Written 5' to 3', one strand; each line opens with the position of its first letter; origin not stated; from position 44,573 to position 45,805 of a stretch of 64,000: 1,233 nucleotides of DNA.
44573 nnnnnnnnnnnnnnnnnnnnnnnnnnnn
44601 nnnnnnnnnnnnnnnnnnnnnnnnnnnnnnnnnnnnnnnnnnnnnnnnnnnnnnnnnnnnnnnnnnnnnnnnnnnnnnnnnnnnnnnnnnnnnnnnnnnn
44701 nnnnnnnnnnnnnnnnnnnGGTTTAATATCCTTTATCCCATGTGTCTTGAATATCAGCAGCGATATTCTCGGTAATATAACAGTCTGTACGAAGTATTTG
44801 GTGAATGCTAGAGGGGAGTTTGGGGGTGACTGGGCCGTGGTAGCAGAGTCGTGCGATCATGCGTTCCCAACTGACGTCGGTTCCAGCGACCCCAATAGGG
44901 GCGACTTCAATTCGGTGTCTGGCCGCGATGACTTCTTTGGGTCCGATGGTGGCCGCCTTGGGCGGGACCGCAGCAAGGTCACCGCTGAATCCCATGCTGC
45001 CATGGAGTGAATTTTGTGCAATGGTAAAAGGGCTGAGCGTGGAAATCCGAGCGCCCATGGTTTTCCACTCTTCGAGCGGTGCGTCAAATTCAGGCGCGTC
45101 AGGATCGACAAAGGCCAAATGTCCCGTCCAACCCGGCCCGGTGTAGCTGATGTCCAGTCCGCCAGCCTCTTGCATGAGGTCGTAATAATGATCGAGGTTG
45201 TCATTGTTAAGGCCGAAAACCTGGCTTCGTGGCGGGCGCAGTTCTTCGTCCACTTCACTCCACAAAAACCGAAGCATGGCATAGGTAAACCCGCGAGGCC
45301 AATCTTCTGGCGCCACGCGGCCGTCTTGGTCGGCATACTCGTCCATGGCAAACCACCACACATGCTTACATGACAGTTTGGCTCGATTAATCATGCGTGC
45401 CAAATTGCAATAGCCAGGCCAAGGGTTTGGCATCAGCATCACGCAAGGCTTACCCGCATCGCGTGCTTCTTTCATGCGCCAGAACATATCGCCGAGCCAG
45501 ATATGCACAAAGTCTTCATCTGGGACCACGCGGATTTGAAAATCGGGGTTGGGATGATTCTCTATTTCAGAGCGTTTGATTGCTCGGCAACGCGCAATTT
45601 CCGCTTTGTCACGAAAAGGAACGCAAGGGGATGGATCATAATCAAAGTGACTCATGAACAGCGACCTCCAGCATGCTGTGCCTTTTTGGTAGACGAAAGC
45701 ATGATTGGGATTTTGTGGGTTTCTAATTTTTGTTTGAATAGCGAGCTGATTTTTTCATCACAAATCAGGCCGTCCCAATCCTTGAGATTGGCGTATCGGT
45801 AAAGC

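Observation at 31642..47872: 16-kb DeoR-associated locus built around four short ceramidase-like hydrolases, sulfatases, two aminotransferases and inositol-pathway-like enzymes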

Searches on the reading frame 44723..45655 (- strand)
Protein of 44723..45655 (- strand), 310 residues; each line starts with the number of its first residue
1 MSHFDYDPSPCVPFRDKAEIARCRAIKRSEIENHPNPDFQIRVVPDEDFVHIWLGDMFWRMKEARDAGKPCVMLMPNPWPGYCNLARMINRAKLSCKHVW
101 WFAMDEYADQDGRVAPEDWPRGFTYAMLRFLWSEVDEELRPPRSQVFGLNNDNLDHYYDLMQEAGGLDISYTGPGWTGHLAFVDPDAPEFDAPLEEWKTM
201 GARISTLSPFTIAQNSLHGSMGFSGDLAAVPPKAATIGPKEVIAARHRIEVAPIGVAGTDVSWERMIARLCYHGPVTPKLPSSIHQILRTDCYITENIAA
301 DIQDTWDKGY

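Call 4: search_protein_families(library=pfam, proteins=[window:44723-45655:-], max_evalue=0.01)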
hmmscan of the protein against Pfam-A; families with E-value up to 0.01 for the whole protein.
window:44723-45655:- (310 aa): 0 families

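Call 8: search_protein_families(library=ncbifam, proteins=[window:44723-45655:-], max_evalue=0.1)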
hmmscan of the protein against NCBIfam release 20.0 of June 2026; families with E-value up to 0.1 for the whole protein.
window:44723-45655:- (310 aa): 5 families
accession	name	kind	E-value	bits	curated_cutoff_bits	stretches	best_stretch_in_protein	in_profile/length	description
TIGR00502.1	nagB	equivalog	6.6e-12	45.3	236.9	1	68-247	32-198/259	glucosamine-6-phosphate deaminase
NF001684.0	PRK00443.1-4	subfamily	5.8e-11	42.4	326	1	78-300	40-238/260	glucosamine-6-phosphate deaminase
NF009022.0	PRK12358.1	equivalog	4.7e-08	32.8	247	1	142-290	94-224/239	glucosamine-6-phosphate deaminase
NF001685.0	PRK00443.1-5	equivalog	5.7e-05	22.5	513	1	70-245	34-196/266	glucosamine-6-phosphate deaminase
NF002557.0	PRK02122.1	subfamily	0.00014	20.2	384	1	61-247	52-226/653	glucosamine-6-phosphate deaminase-like protein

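Call 52: search_solved_structures(query=window:44723-45655:-, max_evalue=0.01)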
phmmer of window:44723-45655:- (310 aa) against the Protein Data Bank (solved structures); distinct sequences matched with E-value up to 0.01: 8.
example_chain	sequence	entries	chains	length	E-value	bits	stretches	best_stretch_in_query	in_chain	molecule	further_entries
7lqn_A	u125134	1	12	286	2.2e-07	33.6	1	66-246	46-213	Glucosamine-6-phosphate deaminase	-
6nbg_A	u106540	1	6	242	3.3e-06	29.8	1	144-298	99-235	Glucosamine-6-phosphate deaminase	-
1ne7_A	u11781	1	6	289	6.3e-06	28.9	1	80-247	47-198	Glucosamine-6-phosphate isomerase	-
5hj5_A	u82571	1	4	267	2.9e-05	26.7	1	67-246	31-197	Glucosamine-6-phosphate deaminase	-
4r7t_A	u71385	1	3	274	3e-05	26.6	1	67-246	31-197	Glucosamine-6-phosphate deaminase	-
3hn6_A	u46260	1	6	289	7.9e-05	25.3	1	77-243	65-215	Glucosamine-6-phosphate deaminase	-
7lqm_A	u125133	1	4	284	0.00052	22.6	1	69-245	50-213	Glucosamine-6-phosphate deaminase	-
1cd5_A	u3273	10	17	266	0.0032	20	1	67-245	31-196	PROTEIN (GLUCOSAMINE 6-PHOSPHATE DEAMINASE) | GLUCOSAMINE 6-PHOSPHATE DEAMINASE | GLUCOSAMINE-6-PHOSPHATE DEAMINASE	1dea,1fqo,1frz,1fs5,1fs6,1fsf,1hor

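Call 69: find_homologous_proteins(query=window:44723-45655:-, max_evalue=1e-10)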
Query window:44723-45655:- (310 aa): 2332 proteins with E <= 1e-10 among 3088 candidates; the best 120 are listed.
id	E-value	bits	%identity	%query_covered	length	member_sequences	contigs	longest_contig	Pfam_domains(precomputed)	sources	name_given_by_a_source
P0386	3.0e-220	748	100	100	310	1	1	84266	-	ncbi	-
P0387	2.0e-197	673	89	100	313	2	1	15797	-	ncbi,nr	ncbi:MAG: hypothetical protein JKX85_12330 [Phycisphaeraceae bacterium]|nr:hypothetical protein [Phy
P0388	1.8e-180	618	81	100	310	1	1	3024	-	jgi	jgi:glucosamine-6-phosphate deaminase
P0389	2.3e-176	604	81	100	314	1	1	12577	-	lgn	-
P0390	3.2e-176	604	81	100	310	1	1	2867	-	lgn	-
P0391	3.7e-176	603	80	100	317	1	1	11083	-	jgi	jgi:glucosamine-6-phosphate deaminase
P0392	5.7e-176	603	81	100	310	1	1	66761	-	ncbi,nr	ncbi:MAG: hypothetical protein IT445_20405 [Phycisphaeraceae bacterium]|nr:hypothetical protein [Phy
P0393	6.2e-176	603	80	100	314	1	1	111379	-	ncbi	-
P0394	2.0e-175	601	80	100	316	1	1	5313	-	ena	-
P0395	3.2e-174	597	80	100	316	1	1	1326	-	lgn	-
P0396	1.1e-173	595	80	100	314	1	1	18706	-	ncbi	-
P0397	8.9e-173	592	78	100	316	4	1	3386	-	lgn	-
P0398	2.3e-171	588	77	100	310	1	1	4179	-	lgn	-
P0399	1.2e-170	585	78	99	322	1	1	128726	-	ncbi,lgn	-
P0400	4.1e-170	584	76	100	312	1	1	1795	-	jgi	jgi:glucosamine-6-phosphate deaminase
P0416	4.2e-162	557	71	100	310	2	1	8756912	-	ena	-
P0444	1.3e-154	533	71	100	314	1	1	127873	-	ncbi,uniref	ncbi:hypothetical protein ACERK3_14950 [Phycisphaerales bacterium AB-hyl4]|uniref:Glucosamine-6-phos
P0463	1.6e-145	503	69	99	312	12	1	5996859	-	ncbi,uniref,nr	ncbi:sugar phosphate isomerase family [Adhaeretor mobilis]|uniref:Glucosamine-6-phosphate deaminase 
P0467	2.5e-144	499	68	100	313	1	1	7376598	-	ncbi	-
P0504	7.3e-131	455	61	100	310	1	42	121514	-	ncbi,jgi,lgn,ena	-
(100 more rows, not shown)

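Call 70: find_encoding_contigs(protein=P0463, flank=8000, max_places=1)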
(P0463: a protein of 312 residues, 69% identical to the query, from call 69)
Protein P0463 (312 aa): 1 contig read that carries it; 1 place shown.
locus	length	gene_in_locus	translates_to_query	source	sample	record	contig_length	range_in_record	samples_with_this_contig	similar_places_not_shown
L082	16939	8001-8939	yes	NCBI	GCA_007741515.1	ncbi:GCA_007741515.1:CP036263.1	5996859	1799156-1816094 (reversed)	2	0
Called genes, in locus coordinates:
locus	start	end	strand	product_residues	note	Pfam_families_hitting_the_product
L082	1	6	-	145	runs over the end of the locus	PF01451:LMWPc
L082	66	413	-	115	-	PF12840:HTH_20 (weak), PF01022:HTH_5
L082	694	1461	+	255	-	-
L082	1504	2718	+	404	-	PF12704:MacB_PCD, PF02687:FtsX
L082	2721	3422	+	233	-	PF00005:ABC_tran, PF13304:AAA_21 (weak)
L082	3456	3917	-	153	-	-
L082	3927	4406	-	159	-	PF00089:Trypsin (weak)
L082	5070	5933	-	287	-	PF04734:Ceramidase_alk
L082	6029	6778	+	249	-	PF00392:GntR, PF14502:HTH_41 (faint), PF07702:UTRA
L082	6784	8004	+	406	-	PF01979:Amidohydro_1, PF07969:Amidohydro_3 (weak)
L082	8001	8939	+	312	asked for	-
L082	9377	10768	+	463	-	PF00202:Aminotran_3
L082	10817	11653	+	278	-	PF01791:DeoC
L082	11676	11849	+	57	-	-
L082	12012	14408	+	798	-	PF13646:HEAT_2 (weak), PF00474:SSF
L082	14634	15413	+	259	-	PF00392:GntR (weak), PF08220:HTH_DeoR, PF08279:HTH_11, PF00455:DeoRC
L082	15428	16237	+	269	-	PF01791:DeoC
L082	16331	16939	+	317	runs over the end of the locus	-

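Call 71: find_encoding_contigs(protein=P0387, flank=10000, max_places=1)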
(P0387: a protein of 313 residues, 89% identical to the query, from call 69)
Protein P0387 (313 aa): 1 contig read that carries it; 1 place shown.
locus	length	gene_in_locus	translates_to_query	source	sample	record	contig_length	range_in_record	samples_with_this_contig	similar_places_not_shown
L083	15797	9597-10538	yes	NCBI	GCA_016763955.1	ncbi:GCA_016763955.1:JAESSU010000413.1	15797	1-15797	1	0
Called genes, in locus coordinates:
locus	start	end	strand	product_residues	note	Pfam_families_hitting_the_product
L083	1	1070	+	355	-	PF05222:AlaDh_PNT_N, PF01262:AlaDh_PNT_C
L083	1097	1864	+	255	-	PF08220:HTH_DeoR, PF08279:HTH_11 (weak), PF00455:DeoRC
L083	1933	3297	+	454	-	PF00370:FGGY_N, PF02782:FGGY_C (weak)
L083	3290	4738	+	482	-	PF02610:AraA_N (faint), PF24856:AraA_central, PF11762:Arabinose_Iso_C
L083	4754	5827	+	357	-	PF04909:Amidohydro_2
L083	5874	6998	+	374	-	PF01408:GFO_IDH_MocA, PF22725:GFO_IDH_MocA_C3 (weak), PF21252:Glyco_hydro_109_C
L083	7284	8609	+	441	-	PF00370:FGGY_N, PF02782:FGGY_C (weak)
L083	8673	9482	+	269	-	PF08220:HTH_DeoR, PF08279:HTH_11 (weak), PF00455:DeoRC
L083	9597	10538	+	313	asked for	-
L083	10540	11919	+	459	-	PF00202:Aminotran_3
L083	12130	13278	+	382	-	PF01408:GFO_IDH_MocA, PF22725:GFO_IDH_MocA_C3, PF02894:GFO_IDH_MocA_C (faint)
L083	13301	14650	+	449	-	PF04734:Ceramidase_alk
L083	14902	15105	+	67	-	-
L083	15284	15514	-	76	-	-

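Call 72: find_encoding_contigs(protein=P0444, flank=8000, max_places=1)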
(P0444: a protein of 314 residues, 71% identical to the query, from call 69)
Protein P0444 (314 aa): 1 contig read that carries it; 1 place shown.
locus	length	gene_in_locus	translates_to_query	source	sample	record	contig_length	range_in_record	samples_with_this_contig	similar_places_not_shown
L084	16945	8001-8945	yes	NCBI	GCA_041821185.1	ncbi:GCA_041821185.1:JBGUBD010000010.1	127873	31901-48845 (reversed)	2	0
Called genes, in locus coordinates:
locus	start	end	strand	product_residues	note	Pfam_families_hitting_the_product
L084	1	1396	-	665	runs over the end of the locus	PF16177:ACAS_N, PF00501:AMP-binding, PF13193:AMP-binding_C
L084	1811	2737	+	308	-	PF05050:Methyltransf_21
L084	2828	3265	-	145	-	PF00571:CBS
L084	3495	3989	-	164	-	PF22811:Zn_ribbon_NrdR, PF03477:ATP-cone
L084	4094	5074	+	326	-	PF01073:3Beta_HSD, PF01370:Epimerase, PF02719:Polysacc_synt_2 (faint), PF04321:RmlD_sub_bind, PF16363:GDP_Man_Dehyd, PF07993:NAD_binding_4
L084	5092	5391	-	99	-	PF01329:Pterin_4a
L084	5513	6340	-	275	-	PF23441:SDR, PF00106:adh_short, PF08659:KR, PF13561:adh_short_C2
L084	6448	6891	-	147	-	PF04892:VanZ-LLP1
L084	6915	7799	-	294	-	PF17827:PrmC_N, PF01170:UPF0020 (weak), PF05175:MTS, PF06325:PrmA (weak), PF12847:Methyltransf_18, PF09445:Methyltransf_15 (weak), PF13649:Methyltransf_25, PF13847:Methyltransf_31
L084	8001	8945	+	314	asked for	-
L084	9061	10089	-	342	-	PF01408:GFO_IDH_MocA, PF22725:GFO_IDH_MocA_C3, PF02894:GFO_IDH_MocA_C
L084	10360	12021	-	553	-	PF00667:FAD_binding_1, PF00175:NAD_binding_1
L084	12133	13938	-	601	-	PF03460:NIR_SIR_ferr, PF01077:NIR_SIR, PF03460:NIR_SIR_ferr, PF01077:NIR_SIR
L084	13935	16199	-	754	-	PF04879:Molybdop_Fe4S4, PF00384:Molybdopterin, PF01568:Molydop_binding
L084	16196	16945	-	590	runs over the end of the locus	PF12838:Fer4_7 (faint), PF13187:Fer4_9 (faint), PF00037:Fer4 (faint), PF12797:Fer4_2 (faint), PF12837:Fer4_6 (faint), PF13237:Fer4_10 (faint), PF13247:Fer4_11, PF04976:DmsC, +1 more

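Call 73: find_encoding_contigs(protein=P0416, flank=8000, max_places=1)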
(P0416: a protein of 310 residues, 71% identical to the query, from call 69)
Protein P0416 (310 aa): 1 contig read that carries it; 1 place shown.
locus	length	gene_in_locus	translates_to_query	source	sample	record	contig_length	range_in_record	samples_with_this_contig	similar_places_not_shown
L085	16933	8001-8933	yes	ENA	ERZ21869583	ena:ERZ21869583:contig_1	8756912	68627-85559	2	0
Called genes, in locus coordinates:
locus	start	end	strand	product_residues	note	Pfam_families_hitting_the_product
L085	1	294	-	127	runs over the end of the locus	-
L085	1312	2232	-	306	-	PF13527:Acetyltransf_9, PF00583:Acetyltransf_1, PF13508:Acetyltransf_7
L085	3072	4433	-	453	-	PF00370:FGGY_N, PF02782:FGGY_C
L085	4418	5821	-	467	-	PF04734:Ceramidase_alk (weak)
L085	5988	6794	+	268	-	PF08220:HTH_DeoR, PF08279:HTH_11, PF00392:GntR (weak), PF00455:DeoRC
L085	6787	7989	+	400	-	PF01979:Amidohydro_1, PF07969:Amidohydro_3 (weak)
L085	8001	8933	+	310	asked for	-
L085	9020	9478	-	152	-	-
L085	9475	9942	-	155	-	-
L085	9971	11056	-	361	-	PF01408:GFO_IDH_MocA, PF02894:GFO_IDH_MocA_C, PF22725:GFO_IDH_MocA_C3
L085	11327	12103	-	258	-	PF00106:adh_short, PF01370:Epimerase (weak), PF05368:NmrA, PF08659:KR, PF13561:adh_short_C2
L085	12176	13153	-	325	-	PF00701:DHDPS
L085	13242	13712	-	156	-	-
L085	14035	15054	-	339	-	PF07963:N_methyl (weak), PF07596:SBP_bac_10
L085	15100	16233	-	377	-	PF00392:GntR (faint), PF00532:Peripla_BP_1 (weak), PF13407:Peripla_BP_4 (weak), PF13377:Peripla_BP_3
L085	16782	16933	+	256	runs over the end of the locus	-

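Call 74: find_encoding_contigs(protein=P0467, flank=8000, max_places=1)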
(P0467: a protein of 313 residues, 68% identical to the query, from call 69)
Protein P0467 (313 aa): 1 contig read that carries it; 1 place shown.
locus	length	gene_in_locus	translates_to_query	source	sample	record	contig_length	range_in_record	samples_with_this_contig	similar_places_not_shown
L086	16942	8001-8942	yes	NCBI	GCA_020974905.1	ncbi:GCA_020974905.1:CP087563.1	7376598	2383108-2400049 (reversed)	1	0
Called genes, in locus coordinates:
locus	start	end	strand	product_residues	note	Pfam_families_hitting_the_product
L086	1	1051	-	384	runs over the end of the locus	PF00392:GntR, PF13377:Peripla_BP_3 (weak)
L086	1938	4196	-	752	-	PF00474:SSF (weak)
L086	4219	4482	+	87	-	-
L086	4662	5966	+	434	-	PF00370:FGGY_N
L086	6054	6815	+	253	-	PF08220:HTH_DeoR, PF08279:HTH_11 (weak), PF25212:HVO_A0114 (faint), PF00392:GntR (weak), PF00455:DeoRC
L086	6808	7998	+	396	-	PF01979:Amidohydro_1, PF07969:Amidohydro_3 (weak)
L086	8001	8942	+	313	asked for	-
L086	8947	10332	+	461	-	PF00202:Aminotran_3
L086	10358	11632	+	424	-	PF02812:ELFV_dehydrog_N, PF00208:ELFV_dehydrog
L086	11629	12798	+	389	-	PF01408:GFO_IDH_MocA, PF22725:GFO_IDH_MocA_C3 (weak)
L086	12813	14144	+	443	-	PF04734:Ceramidase_alk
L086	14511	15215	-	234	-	PF07963:N_methyl (weak)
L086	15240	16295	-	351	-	PF00356:LacI, PF00532:Peripla_BP_1, PF13407:Peripla_BP_4, PF13377:Peripla_BP_3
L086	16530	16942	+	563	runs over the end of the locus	-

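Call 75: find_encoding_contigs(protein=P0504, flank=8000, max_places=1)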
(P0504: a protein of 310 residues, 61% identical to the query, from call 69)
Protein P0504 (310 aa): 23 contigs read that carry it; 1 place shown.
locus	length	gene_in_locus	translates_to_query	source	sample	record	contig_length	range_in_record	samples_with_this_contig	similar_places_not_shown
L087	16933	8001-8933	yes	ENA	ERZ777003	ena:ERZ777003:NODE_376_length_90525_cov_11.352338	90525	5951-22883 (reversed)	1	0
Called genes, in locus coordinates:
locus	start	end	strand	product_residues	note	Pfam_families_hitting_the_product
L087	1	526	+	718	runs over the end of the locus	-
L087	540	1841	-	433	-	PF00370:FGGY_N, PF02782:FGGY_C (weak)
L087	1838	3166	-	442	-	PF04734:Ceramidase_alk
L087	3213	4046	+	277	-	PF00392:GntR (weak), PF08220:HTH_DeoR, PF08279:HTH_11 (weak), PF00455:DeoRC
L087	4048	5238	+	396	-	PF01979:Amidohydro_1, PF07969:Amidohydro_3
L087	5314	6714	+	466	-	PF00202:Aminotran_3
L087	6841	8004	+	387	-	PF01408:GFO_IDH_MocA, PF22725:GFO_IDH_MocA_C3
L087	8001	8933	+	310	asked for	-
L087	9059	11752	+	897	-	PF02368:Big_2 (faint)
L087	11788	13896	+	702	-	PF20581:DUF6785, PF20580:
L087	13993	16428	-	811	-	-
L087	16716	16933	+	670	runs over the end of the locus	PF17128:DUF5107, PF07719:TPR_2 (faint), PF00515:TPR_1 (faint), PF13181:TPR_8 (faint), PF14559:TPR_19 (weak)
